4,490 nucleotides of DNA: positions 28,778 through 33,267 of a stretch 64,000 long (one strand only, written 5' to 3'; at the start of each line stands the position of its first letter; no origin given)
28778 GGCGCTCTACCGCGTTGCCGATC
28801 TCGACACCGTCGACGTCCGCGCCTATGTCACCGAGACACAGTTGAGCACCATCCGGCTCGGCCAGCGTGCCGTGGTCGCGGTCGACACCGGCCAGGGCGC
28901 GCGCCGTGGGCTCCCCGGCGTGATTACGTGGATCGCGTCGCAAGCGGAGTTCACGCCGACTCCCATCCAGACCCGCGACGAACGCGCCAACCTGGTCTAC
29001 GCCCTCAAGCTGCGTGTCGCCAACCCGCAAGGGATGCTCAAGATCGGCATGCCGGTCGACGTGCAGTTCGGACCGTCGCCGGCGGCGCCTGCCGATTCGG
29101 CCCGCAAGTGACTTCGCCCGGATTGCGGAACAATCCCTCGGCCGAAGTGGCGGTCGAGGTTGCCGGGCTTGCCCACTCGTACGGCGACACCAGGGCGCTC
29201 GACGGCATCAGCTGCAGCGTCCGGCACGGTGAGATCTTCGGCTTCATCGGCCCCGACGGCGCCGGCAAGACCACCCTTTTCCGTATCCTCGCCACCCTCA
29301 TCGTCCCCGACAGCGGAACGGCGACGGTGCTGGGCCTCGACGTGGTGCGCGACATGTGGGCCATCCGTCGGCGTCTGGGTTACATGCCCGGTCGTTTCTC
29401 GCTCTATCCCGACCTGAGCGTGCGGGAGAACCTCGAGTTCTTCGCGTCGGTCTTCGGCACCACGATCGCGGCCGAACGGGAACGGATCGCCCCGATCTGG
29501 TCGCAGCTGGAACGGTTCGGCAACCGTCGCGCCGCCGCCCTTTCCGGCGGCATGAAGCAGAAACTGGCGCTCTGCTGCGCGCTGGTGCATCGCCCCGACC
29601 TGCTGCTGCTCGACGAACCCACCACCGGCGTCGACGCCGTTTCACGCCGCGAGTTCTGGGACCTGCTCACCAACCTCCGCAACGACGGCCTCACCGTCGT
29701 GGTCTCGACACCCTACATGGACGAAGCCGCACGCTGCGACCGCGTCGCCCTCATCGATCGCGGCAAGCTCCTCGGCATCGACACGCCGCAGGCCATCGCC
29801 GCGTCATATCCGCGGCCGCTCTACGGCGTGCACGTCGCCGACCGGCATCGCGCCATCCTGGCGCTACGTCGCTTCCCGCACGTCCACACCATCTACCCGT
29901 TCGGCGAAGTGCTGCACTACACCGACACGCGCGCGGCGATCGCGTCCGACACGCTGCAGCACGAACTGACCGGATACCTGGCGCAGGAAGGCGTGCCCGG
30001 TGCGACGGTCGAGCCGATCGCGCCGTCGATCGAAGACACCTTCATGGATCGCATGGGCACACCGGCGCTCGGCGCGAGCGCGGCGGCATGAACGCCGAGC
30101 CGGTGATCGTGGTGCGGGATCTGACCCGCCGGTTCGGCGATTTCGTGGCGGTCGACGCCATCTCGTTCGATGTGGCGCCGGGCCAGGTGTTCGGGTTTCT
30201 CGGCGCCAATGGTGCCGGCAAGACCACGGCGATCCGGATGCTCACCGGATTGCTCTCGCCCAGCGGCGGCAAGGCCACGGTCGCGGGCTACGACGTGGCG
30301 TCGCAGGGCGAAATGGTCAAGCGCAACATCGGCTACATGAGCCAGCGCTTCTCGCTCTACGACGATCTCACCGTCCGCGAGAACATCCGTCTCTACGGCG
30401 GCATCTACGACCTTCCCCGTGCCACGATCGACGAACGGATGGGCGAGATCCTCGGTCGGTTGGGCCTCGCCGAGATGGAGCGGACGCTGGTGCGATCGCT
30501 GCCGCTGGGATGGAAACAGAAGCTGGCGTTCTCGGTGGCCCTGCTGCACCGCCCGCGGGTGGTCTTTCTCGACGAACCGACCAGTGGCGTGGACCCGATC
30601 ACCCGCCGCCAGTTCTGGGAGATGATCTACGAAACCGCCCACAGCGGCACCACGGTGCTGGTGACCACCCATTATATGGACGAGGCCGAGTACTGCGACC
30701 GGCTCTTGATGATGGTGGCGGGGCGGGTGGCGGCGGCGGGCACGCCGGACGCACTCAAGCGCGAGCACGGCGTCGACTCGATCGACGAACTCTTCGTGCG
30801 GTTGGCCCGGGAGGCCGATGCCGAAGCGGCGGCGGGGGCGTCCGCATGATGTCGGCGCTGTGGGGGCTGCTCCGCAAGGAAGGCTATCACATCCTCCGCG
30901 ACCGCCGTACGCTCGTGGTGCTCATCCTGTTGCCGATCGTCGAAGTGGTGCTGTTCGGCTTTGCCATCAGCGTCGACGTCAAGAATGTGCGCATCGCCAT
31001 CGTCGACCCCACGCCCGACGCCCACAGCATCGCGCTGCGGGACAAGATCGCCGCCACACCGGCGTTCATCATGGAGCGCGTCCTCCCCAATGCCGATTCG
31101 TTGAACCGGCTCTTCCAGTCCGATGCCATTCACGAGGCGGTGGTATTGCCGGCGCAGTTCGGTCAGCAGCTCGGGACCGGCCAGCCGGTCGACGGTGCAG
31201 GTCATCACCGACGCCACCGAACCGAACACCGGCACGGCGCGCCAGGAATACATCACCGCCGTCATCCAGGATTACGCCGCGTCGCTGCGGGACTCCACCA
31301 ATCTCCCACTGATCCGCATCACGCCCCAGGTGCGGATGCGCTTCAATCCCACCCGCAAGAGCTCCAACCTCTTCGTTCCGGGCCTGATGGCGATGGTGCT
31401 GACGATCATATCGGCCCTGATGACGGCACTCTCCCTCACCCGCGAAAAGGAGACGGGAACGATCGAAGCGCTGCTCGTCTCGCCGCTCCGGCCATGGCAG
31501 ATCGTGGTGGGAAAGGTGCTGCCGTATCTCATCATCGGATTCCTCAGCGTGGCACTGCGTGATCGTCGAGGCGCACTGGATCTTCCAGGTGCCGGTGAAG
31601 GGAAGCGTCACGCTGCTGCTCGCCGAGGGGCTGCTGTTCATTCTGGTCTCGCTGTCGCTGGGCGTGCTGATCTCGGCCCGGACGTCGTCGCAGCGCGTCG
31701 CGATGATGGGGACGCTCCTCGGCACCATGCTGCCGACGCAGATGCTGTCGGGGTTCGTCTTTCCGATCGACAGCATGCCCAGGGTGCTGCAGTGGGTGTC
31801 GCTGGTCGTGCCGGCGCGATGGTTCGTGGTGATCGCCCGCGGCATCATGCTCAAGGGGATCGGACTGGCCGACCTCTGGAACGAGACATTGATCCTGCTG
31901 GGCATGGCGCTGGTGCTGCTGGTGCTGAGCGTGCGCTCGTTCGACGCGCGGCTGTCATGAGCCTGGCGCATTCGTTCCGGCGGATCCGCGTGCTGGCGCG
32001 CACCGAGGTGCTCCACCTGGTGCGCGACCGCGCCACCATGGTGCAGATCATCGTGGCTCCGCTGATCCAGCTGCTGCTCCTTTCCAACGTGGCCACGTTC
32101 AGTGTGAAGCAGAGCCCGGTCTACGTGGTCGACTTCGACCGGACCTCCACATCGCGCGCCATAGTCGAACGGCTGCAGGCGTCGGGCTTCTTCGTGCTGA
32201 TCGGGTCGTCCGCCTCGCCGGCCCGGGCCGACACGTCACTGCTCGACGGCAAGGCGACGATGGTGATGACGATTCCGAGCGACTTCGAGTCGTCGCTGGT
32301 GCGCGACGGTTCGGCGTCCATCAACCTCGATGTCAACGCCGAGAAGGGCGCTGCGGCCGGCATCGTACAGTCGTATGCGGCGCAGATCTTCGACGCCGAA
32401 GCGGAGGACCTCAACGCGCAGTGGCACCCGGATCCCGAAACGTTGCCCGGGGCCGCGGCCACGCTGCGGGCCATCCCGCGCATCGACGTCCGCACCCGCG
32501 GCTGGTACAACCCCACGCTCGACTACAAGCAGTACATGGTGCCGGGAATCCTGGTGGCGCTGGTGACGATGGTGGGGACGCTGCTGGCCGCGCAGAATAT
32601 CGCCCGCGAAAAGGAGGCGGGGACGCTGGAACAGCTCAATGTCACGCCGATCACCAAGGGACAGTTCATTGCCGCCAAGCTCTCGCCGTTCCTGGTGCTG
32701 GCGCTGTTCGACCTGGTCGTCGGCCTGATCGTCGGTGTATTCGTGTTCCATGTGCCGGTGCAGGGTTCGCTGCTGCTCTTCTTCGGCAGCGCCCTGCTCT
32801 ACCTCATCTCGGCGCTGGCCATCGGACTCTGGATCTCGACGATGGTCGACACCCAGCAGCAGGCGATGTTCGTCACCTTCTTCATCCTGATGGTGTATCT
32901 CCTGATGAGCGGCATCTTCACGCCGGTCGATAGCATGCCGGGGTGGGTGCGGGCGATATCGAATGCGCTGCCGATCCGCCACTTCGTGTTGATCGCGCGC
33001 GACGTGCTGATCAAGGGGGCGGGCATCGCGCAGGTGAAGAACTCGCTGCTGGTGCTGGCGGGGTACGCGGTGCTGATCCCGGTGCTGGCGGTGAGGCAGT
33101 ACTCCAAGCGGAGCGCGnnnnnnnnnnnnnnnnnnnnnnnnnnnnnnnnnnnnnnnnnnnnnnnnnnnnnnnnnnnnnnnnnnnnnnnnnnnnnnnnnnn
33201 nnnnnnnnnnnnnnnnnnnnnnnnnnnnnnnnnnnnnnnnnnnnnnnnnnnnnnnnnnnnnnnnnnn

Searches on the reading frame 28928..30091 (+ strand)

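Call 30: search_protein_families(library=pfam, proteins=[window:28928-30091:+], max_evalue=0.01)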
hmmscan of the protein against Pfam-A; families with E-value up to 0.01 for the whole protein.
window:28928-30091:+ (387 aa): 2 families
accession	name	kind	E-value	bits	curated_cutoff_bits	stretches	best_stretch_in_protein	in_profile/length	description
PF00005.33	ABC_tran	-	6.7e-29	101.7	25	1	91-233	1-137/137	ABC transporter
PF13304.12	AAA_21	-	5.8e-12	46.7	27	2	199-261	232-297/304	AAA domain, putative AbiEii toxin, Type IV TA system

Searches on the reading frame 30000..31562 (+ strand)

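Call 30: search_protein_families(library=pfam, proteins=[window:30000-31562:+], max_evalue=0.01)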
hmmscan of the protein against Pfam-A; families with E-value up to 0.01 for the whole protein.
window:30000-31562:+ (520 aa): 1 family
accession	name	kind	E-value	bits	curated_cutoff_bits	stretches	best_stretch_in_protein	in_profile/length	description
PF12698.13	ABC2_membrane_3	-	4.1e-06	26.6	31.6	1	302-394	1-96/347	ABC-2 family transporter protein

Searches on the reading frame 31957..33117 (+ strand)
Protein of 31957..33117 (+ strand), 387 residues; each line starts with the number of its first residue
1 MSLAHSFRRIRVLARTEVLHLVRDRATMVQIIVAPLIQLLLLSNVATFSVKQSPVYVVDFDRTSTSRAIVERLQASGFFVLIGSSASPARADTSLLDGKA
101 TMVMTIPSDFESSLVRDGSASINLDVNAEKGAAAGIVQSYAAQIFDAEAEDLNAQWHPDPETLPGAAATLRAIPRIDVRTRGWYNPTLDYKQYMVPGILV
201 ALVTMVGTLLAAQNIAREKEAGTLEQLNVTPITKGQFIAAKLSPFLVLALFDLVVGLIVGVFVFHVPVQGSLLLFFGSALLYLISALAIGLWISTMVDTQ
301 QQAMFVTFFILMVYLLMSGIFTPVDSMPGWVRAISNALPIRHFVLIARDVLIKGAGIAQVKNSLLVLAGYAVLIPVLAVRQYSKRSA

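Call 36: find_encoding_contigs(protein=window:31957-33117:+, flank=10000, max_places=10)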
Protein seq(387 aa) (387 aa): 1 contig read that carries it; 1 place shown.
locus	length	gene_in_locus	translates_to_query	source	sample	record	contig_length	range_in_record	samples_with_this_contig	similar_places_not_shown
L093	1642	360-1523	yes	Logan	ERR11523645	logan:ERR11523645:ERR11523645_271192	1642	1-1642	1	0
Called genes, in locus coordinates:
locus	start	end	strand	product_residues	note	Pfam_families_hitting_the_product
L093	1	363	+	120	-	?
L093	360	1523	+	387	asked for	PF12679:ABC2_membrane_2, PF12698:ABC2_membrane_3, PF12730:ABC2_membrane_4, PF01061:ABC2_membrane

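Call 40: find_related_loci(query=window:31957-33117:+, collection=genome_contigs, flank=8000)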
Query seq(387 aa) (387 aa) in genome_contigs; peptide patterns used: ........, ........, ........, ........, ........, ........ (x = any residue, [..] = any of these).
600 stretches matched a pattern (row limit reached: there are more); 534 encode a relative of the query (tblastn E <= 1e-3); the best 80 are kept; 80 distinct loci.
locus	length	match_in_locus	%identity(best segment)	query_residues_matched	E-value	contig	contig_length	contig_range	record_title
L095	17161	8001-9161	87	1-387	0e+0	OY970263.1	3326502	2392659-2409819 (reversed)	MAG: uncultured Gemmatimonadales bacterium isolate MFD02416.bin.2.26 genome assembly, chromosome: 1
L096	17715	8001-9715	93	1-385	0e+0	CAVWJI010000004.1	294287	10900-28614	MAG: uncultured Gemmatimonadales bacterium isolate MFD05502.bin.2.102 genome assembly, contig: contig_40676, whole genom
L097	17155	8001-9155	65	8-387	1e-155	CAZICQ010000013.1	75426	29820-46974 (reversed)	MAG TPA_asm: uncultured Gemmatimonadaceae bacterium isolate SRP272529_co2_327 genome assembly, contig: NODE_404_length_7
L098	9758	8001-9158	61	5-387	4e-155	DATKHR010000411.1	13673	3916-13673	MAG TPA_asm: Vicinamibacterales bacterium isolate SMAG_U14582 k141_2130859, whole genome shotgun sequence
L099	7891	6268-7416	62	8-387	7e-155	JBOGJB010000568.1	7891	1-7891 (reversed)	MAG: Vicinamibacterales bacterium isolate M3-S_metawrap_bin.293 k127_667720, whole genome shotgun sequence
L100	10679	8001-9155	64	7-387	5e-151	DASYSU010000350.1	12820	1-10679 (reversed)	MAG TPA_asm: Gemmatimonadaceae bacterium isolate SMAG_U4547 k141_847488, whole genome shotgun sequence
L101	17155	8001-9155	62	6-387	2e-150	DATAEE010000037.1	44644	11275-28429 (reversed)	MAG TPA_asm: Vicinamibacterales bacterium isolate SMAG_U6769 k141_3481029, whole genome shotgun sequence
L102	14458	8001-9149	60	6-387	4e-150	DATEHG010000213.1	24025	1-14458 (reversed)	MAG TPA_asm: Gemmatimonadales bacterium isolate SMAG_U8805 k141_2181218, whole genome shotgun sequence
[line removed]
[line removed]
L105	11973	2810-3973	59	7-387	1e-149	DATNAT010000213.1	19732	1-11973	MAG TPA_asm: Gemmatimonadaceae bacterium isolate SMAG_U11168 k141_2246680, whole genome shotgun sequence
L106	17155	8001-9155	63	7-387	4e-149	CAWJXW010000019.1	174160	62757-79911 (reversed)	MAG: uncultured Gemmatimonadaceae bacterium isolate MFD03975.bin.1.3 genome assembly, contig: contig_90445, whole genome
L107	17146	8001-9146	62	12-387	2e-148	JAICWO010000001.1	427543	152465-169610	MAG: Gemmatimonadaceae bacterium isolate LS_FP_2_bin.53 k141_976402_length_427543_cov_43.9657, whole genome shotgun sequ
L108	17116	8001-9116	60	6-387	1e-147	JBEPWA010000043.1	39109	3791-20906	MAG: Gemmatimonadaceae bacterium isolate 22E.vamb.053 NODE_862_length_39109_cov_14.066959, whole genome shotgun sequence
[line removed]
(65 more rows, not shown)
